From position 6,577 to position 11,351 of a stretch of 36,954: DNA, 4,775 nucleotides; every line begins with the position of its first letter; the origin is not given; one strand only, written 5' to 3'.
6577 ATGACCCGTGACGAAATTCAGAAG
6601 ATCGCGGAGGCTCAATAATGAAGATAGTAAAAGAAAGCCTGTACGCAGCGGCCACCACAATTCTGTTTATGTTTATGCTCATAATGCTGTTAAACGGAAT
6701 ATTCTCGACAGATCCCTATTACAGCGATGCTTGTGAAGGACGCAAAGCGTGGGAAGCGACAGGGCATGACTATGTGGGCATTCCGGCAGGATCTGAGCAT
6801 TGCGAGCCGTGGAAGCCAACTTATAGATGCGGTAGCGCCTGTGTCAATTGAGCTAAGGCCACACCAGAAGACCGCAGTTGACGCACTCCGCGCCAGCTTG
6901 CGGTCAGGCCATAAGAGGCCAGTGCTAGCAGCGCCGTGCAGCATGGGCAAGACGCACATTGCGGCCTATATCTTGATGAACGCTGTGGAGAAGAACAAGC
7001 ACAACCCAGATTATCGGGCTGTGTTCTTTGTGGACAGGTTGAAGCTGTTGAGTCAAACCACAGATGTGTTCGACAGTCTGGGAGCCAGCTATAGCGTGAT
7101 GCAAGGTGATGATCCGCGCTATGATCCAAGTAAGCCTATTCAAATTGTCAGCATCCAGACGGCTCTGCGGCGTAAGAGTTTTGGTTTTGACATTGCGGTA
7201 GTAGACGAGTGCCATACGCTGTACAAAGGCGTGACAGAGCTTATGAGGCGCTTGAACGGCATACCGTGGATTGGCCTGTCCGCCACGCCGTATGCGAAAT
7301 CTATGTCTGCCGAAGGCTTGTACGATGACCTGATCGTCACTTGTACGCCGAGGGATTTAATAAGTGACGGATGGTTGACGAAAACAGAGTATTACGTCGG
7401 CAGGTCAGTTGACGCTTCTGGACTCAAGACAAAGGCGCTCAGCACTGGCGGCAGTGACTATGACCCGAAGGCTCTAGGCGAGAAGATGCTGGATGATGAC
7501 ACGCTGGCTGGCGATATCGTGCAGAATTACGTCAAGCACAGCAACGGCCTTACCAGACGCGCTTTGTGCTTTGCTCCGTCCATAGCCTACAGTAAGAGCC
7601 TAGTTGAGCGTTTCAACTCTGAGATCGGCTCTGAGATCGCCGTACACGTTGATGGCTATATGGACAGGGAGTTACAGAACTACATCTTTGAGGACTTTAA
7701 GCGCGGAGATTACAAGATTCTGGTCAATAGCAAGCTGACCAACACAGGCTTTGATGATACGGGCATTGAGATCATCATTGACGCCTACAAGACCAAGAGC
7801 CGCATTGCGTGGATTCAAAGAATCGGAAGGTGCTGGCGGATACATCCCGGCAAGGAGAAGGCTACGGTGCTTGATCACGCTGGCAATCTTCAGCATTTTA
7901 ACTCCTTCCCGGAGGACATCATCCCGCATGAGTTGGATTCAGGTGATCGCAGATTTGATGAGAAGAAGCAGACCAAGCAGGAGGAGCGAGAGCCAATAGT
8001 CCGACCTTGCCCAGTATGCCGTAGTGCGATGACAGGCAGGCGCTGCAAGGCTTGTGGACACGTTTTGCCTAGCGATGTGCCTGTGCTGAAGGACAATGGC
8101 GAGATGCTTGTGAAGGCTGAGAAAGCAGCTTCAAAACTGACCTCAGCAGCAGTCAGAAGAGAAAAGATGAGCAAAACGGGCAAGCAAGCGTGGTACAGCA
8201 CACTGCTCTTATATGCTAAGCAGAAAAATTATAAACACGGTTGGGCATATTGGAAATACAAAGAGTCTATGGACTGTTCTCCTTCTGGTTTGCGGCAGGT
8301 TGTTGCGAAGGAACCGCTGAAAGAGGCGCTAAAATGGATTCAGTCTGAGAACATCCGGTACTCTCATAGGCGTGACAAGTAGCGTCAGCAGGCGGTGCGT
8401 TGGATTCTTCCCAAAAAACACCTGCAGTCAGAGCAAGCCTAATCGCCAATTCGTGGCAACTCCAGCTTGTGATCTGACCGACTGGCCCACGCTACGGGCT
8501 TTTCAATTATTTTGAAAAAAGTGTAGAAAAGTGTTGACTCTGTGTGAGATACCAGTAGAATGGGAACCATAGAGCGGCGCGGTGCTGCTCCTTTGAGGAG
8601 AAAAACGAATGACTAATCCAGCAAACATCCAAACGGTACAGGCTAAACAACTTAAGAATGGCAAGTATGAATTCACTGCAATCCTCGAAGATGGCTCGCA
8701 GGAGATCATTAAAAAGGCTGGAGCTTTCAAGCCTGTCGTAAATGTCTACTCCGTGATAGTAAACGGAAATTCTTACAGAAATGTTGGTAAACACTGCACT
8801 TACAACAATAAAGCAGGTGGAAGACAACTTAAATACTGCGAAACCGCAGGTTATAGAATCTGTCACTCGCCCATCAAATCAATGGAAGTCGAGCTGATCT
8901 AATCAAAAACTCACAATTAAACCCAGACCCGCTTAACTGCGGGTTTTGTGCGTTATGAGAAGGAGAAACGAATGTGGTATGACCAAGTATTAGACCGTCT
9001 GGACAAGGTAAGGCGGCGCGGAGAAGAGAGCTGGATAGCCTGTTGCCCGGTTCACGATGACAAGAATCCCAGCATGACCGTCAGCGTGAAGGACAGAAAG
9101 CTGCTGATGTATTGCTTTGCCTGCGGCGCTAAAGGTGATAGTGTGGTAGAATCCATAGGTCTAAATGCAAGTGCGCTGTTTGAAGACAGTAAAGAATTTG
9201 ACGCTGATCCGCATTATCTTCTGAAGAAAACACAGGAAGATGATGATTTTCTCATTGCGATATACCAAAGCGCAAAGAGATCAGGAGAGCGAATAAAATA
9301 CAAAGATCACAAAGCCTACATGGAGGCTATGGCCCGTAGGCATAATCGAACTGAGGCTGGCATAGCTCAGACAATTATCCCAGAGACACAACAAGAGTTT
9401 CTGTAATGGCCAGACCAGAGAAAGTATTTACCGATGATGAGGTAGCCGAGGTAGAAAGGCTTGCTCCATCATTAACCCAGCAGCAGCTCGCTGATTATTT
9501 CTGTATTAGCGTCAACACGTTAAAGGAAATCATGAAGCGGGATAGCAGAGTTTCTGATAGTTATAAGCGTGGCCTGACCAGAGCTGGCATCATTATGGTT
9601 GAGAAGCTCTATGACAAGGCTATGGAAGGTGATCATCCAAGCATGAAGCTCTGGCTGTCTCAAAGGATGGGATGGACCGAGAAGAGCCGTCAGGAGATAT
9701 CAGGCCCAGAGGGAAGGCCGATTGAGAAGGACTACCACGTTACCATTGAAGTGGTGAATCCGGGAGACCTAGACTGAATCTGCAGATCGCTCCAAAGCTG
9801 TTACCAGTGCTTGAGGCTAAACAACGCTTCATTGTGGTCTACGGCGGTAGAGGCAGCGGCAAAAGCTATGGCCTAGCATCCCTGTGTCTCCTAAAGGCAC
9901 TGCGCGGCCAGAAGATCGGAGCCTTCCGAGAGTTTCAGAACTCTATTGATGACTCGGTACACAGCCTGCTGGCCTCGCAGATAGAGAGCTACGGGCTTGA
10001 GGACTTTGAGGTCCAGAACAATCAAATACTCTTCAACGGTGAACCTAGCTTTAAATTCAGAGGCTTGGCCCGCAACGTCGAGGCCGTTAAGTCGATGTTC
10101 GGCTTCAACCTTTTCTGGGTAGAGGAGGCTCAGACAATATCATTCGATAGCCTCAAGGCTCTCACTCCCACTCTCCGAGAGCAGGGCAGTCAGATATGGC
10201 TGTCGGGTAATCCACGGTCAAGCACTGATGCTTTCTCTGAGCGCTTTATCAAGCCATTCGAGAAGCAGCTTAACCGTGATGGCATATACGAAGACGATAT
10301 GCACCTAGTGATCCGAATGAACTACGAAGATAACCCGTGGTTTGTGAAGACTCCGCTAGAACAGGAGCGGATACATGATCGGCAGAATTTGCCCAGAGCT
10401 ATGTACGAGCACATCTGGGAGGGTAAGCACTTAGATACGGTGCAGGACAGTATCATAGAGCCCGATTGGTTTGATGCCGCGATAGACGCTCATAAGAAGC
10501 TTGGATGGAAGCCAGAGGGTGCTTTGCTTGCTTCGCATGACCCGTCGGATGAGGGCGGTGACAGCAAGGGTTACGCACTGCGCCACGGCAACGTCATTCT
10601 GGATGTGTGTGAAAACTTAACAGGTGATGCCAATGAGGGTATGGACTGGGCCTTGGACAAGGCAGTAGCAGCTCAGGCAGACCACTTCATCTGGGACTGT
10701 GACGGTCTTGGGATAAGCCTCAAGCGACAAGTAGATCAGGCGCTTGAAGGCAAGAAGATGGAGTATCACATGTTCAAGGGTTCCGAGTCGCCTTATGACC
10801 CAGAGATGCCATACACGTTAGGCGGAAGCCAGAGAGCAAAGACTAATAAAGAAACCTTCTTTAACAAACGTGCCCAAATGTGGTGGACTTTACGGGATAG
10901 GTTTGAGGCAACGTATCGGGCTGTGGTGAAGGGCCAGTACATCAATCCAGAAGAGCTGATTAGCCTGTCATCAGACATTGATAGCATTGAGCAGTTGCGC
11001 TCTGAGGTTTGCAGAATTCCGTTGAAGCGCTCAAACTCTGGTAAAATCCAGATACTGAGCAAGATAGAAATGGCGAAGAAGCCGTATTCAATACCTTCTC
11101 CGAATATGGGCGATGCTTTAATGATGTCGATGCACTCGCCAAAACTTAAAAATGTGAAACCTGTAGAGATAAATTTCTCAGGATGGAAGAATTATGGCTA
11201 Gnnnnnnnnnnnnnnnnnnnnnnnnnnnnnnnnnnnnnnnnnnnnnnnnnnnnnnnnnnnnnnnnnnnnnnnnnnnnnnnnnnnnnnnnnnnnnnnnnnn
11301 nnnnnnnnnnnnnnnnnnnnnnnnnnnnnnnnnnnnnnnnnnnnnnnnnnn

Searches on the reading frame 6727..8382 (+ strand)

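Call 77: search_protein_families(library=phrogs, proteins=[window:6727-8382:+], max_evalue=0.001)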
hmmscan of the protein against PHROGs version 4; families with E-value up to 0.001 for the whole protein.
window:6727-8382:+ (551 aa): 6 families
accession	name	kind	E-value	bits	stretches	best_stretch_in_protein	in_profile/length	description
phrog_16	-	DNA, RNA and nucleotide metabolism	2.4e-72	245.5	1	38-496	268-682/986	DNA helicase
phrog_9690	-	DNA, RNA and nucleotide metabolism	2.3e-13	50.9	1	155-390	42-274/306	DNA helicase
phrog_16694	-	unknown function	7.3e-13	48.3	1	40-166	272-413/1010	-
phrog_62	-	DNA, RNA and nucleotide metabolism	7.6e-06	24.6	1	34-192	688-853/1881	DNA helicase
phrog_16259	-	DNA, RNA and nucleotide metabolism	2.2e-05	24.9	1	36-165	111-236/330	DNA helicase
phrog_2488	-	DNA, RNA and nucleotide metabolism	2.2e-05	24.4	0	43-124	19-99/579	DNA helicase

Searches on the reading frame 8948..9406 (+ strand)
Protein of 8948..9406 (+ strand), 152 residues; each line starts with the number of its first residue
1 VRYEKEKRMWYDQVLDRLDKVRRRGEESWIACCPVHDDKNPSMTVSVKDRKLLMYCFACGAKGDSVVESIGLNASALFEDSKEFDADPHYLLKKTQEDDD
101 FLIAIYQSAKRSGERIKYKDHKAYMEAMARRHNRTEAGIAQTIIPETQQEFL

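Call 77: search_protein_families(library=phrogs, proteins=[window:8948-9406:+], max_evalue=0.001)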
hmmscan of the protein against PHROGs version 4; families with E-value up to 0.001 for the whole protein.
window:8948-9406:+ (152 aa): 7 families
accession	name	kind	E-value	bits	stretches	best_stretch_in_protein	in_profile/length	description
phrog_47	-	DNA, RNA and nucleotide metabolism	1.4e-12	48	1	11-108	23-126/947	DNA primase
phrog_6088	-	DNA, RNA and nucleotide metabolism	5.4e-12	46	1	11-88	4-81/772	DNA primase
phrog_6444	-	DNA, RNA and nucleotide metabolism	4.9e-11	43.1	1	16-66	24-71/577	DNA primase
phrog_360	-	DNA, RNA and nucleotide metabolism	3.6e-10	41.1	1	12-66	9-65/133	DNA primase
phrog_11992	-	unknown function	9.5e-10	40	1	29-66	28-61/177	-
phrog_18097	-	DNA, RNA and nucleotide metabolism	3e-07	31.2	1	14-65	19-67/199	DNA primase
phrog_2304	-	DNA, RNA and nucleotide metabolism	7.3e-05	23.9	1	31-63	35-65/133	DNA primase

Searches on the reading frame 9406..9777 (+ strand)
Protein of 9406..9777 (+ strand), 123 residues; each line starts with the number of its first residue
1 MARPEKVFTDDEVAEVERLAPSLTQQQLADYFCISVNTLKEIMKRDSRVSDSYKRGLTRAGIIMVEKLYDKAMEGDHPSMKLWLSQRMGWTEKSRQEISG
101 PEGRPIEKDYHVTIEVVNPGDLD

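Call 77: search_protein_families(library=phrogs, proteins=[window:9406-9777:+], max_evalue=0.001)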
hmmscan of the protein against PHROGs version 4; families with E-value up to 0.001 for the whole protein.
window:9406-9777:+ (123 aa): 3 families
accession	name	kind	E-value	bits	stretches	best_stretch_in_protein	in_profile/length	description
phrog_309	-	head and packaging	5.2e-14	53.9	1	8-109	142-269/319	terminase small subunit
phrog_606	-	head and packaging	0.00085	20.4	1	22-108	69-148/167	terminase small subunit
phrog_14131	-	DNA, RNA and nucleotide metabolism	0.00087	19.5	1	7-51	237-281/351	DNA binding protein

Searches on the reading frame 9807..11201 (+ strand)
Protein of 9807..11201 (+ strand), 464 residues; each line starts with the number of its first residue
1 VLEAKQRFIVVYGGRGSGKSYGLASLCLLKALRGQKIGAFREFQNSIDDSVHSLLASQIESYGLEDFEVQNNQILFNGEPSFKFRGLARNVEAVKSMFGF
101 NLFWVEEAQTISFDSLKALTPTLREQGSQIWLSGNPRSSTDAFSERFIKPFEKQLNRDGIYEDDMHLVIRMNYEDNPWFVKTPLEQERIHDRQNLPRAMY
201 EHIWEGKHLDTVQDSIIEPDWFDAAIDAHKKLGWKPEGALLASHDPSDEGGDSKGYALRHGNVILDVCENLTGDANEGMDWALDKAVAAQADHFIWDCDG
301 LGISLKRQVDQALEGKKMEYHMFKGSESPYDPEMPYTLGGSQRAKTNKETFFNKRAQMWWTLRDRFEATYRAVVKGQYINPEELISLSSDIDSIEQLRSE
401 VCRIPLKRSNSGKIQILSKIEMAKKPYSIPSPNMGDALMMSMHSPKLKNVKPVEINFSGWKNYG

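Call 77: search_protein_families(library=phrogs, proteins=[window:9807-11201:+], max_evalue=0.001)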
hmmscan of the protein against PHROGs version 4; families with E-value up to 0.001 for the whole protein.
window:9807-11201:+ (464 aa): 3 families
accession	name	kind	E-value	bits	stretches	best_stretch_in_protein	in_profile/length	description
phrog_2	-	head and packaging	1.1e-43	151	1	3-449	275-596/807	terminase large subunit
phrog_3717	-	head and packaging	3.3e-42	145.9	1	3-248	20-266/277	terminase large subunit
phrog_979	-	head and packaging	3e-06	27.2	1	7-187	166-351/642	terminase large subunit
